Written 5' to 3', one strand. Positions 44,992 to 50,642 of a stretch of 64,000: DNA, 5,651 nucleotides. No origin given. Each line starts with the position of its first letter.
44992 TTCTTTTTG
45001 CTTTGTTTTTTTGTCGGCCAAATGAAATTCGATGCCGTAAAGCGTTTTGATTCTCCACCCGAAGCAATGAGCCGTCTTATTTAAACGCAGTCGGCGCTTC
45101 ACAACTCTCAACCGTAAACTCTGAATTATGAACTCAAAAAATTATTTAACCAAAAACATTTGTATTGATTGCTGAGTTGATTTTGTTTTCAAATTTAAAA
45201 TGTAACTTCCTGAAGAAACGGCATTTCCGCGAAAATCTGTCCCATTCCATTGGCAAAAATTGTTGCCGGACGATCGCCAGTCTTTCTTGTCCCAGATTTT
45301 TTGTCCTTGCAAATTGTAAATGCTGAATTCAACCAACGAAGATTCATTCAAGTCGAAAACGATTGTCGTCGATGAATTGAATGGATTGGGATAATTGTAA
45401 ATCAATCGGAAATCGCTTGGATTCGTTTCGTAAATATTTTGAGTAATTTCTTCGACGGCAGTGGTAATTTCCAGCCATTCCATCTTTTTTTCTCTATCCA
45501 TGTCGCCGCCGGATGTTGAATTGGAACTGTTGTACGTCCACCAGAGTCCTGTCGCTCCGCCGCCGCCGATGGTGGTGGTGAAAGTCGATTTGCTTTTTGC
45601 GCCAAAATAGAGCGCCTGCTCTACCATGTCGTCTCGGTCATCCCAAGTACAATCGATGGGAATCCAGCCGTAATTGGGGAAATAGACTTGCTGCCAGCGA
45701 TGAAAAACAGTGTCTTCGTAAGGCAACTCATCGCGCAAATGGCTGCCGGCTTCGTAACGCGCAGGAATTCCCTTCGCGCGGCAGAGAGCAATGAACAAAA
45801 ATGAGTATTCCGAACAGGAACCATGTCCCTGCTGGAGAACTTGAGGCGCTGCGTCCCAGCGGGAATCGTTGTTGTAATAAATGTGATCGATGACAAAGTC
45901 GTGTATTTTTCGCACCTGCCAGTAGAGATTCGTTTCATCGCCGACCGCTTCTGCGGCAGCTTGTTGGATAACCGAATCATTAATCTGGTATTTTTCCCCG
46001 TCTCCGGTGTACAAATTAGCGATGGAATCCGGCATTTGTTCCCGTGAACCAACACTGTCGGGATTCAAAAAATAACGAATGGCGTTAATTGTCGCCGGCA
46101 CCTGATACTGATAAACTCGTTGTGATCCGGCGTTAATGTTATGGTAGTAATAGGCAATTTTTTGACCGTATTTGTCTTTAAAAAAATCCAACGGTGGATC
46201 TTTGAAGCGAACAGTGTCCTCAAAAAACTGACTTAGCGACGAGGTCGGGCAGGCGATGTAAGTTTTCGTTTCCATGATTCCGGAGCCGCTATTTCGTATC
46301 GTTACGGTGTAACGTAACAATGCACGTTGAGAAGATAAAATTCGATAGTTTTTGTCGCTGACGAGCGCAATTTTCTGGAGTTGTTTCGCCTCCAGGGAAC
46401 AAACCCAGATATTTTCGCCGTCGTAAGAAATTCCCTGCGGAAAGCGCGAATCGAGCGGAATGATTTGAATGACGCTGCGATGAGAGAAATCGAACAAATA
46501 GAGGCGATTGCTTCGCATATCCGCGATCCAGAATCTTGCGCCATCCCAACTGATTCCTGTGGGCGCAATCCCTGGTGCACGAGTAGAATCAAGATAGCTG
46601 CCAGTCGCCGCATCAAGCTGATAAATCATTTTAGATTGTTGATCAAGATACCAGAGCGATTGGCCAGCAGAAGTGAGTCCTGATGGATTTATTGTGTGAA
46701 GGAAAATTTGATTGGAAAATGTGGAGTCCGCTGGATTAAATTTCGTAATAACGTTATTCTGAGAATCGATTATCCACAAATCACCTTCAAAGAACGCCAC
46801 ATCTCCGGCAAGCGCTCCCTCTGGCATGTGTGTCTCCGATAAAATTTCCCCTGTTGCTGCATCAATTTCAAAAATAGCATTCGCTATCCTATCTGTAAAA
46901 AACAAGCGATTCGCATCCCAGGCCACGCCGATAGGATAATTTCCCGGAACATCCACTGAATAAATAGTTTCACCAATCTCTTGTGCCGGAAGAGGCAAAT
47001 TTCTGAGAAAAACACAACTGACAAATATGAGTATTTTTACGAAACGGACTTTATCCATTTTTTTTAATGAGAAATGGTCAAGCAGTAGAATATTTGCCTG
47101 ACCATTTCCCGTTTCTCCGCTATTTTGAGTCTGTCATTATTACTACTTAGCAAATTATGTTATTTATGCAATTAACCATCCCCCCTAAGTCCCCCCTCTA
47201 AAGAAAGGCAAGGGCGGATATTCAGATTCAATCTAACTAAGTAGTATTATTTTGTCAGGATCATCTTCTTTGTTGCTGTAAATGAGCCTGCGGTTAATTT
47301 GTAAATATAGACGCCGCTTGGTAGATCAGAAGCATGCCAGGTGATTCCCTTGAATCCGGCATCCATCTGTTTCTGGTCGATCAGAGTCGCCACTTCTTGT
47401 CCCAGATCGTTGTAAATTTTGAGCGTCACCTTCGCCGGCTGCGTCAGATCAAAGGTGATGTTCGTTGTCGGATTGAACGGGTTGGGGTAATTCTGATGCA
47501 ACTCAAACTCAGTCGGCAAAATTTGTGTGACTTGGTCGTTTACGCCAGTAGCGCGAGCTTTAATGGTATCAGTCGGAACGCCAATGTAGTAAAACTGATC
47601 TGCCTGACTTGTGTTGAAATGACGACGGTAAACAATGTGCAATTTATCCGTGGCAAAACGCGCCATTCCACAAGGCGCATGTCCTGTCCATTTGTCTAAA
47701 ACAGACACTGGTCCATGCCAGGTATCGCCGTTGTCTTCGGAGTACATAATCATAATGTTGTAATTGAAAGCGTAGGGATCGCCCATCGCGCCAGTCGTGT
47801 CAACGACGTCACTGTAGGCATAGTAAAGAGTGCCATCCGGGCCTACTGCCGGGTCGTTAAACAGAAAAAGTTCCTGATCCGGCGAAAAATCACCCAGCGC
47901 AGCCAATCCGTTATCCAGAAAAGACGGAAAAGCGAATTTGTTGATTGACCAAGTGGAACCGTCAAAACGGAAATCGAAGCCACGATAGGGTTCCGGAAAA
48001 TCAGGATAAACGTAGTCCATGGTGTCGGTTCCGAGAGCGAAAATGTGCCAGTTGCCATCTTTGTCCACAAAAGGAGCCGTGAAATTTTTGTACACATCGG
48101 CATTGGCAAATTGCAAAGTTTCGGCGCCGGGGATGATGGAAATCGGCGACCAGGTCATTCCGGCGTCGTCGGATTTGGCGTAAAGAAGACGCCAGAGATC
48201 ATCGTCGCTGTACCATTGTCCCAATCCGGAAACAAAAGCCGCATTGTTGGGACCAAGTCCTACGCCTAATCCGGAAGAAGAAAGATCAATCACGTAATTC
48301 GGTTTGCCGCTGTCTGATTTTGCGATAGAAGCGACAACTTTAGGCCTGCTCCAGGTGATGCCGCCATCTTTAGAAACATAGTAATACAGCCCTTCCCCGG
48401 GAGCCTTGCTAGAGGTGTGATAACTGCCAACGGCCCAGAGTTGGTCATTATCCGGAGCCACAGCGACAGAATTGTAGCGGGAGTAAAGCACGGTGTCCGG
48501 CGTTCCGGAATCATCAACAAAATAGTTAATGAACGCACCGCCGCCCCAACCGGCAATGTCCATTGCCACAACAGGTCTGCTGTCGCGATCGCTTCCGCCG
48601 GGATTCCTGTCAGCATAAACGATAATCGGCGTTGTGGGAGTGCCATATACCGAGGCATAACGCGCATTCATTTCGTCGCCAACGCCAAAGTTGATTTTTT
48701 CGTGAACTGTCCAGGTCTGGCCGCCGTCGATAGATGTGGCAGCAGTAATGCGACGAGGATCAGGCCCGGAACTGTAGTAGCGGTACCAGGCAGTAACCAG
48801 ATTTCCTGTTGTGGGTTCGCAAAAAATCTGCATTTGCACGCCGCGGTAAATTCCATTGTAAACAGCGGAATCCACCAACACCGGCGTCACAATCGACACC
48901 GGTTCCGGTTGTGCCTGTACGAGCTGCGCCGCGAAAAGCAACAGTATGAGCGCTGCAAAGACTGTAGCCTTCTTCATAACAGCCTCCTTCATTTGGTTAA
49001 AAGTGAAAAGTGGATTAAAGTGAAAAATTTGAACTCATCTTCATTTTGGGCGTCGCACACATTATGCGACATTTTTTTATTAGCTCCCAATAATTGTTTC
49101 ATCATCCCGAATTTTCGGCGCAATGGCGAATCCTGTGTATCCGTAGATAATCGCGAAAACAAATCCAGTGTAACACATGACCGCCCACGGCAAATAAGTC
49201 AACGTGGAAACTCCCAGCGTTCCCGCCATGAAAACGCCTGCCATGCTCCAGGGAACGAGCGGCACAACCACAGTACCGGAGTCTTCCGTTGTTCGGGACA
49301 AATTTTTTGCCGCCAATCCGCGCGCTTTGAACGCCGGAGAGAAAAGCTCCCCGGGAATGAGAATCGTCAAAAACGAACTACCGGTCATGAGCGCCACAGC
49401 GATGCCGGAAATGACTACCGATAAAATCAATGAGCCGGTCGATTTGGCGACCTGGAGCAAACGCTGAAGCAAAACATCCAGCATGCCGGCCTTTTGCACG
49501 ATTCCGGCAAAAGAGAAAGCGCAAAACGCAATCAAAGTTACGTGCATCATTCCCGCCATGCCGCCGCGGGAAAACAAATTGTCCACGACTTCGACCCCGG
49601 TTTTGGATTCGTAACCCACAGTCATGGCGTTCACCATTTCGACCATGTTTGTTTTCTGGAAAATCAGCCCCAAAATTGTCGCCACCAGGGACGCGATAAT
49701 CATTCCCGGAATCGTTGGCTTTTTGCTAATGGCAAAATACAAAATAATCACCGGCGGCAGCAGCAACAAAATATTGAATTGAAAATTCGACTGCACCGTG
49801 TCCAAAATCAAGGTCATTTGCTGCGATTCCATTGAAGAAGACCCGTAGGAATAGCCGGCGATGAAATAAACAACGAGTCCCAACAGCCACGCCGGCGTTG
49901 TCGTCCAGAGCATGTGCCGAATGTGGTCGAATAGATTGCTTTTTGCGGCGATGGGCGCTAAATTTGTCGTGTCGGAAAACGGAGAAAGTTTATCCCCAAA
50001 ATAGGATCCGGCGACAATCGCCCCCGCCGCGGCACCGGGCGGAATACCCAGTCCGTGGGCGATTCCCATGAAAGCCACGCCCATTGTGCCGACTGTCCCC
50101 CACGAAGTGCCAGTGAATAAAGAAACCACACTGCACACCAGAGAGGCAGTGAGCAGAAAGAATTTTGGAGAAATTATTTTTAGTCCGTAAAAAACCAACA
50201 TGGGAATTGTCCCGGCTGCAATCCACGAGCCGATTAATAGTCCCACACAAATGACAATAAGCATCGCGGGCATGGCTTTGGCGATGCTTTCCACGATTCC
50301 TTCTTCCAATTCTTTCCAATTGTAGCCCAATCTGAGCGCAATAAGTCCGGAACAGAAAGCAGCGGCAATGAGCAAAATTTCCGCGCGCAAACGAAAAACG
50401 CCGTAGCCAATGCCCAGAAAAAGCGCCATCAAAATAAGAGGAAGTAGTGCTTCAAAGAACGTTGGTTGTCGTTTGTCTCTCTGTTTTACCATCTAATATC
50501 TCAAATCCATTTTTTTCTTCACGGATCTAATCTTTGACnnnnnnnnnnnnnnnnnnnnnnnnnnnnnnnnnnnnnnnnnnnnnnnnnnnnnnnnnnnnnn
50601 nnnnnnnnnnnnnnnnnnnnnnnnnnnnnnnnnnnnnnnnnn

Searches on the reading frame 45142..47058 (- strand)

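Call 7: search_protein_families(library=pfam, proteins=[window:45142-47058:-], max_evalue=0.00001)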
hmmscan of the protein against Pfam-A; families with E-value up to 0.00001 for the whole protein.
window:45142-47058:- (638 aa): 3 families
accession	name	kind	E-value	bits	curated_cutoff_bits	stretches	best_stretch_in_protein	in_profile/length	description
PF01841.26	Transglut_core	-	5e-22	78.7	23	1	366-470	2-108/108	Transglutaminase-like superfamily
PF18962.6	Por_Secre_tail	-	1e-07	32.5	27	1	556-631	2-70/75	Secretion system C-terminal sorting domain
PF24684.1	Vgb_lyase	-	1.4e-07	31.1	50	1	32-229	89-289/290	Virginiamycin B lyase family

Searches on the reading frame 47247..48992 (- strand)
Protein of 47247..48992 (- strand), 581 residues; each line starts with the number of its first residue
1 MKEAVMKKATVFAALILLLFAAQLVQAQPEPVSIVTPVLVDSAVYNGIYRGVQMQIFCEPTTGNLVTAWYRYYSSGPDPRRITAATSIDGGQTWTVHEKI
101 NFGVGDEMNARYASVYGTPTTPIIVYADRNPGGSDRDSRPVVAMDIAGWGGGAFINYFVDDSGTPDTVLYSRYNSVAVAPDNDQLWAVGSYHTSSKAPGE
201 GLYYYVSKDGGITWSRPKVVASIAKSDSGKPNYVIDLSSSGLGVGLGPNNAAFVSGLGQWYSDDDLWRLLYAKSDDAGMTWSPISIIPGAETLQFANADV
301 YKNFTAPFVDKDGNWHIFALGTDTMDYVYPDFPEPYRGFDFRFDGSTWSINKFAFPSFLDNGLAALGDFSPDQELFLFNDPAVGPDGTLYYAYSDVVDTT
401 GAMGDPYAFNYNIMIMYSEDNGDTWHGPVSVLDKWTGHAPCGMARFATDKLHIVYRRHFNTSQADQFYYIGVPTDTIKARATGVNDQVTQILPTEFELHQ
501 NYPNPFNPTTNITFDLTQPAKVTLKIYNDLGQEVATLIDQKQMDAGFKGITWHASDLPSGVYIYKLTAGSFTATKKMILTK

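Call 7: search_protein_families(library=pfam, proteins=[window:47247-48992:-], max_evalue=0.00001)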
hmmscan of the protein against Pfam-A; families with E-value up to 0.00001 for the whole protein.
window:47247-48992:- (581 aa): 4 families
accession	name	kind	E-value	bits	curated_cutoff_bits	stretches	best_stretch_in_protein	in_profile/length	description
PF18962.6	Por_Secre_tail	-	1.2e-10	41.9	27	1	502-578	2-74/75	Secretion system C-terminal sorting domain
PF13088.12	BNR_2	-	3.8e-09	36.7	31.4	0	170-294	49-164/277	BNR repeat-like domain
PF02012.26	BNR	-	1.9e-06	27.4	27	0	205-216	1-12/12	BNR/Asp-box repeat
PF13585.12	CHU_C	-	4.6e-06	27.1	27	0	518-573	25-78/86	CHU_C Type IX secretion signal domain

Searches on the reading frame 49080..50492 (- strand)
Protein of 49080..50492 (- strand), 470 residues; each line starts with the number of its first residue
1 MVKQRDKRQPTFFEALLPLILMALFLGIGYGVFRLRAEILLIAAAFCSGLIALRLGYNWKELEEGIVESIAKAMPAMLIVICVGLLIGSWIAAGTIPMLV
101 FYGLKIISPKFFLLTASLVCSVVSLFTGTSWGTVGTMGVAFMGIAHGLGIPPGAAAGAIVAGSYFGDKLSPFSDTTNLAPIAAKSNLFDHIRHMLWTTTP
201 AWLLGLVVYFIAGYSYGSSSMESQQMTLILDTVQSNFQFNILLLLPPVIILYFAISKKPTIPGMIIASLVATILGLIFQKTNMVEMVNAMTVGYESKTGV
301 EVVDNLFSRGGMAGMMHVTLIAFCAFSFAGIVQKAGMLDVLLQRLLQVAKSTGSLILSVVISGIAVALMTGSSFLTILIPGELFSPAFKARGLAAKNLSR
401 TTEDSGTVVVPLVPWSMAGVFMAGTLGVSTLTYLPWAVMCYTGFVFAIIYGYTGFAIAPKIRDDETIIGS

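Call 8: search_protein_families(library=pfam, proteins=[window:49080-50492:-], max_evalue=0.00001)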
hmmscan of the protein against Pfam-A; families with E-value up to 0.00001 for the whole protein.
window:49080-50492:- (470 aa): 1 family
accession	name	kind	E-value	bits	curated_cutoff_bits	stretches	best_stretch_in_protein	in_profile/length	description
PF03553.21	Na_H_antiporter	-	3.2e-67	227.4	23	1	163-455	2-303/303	Na+/H+ antiporter family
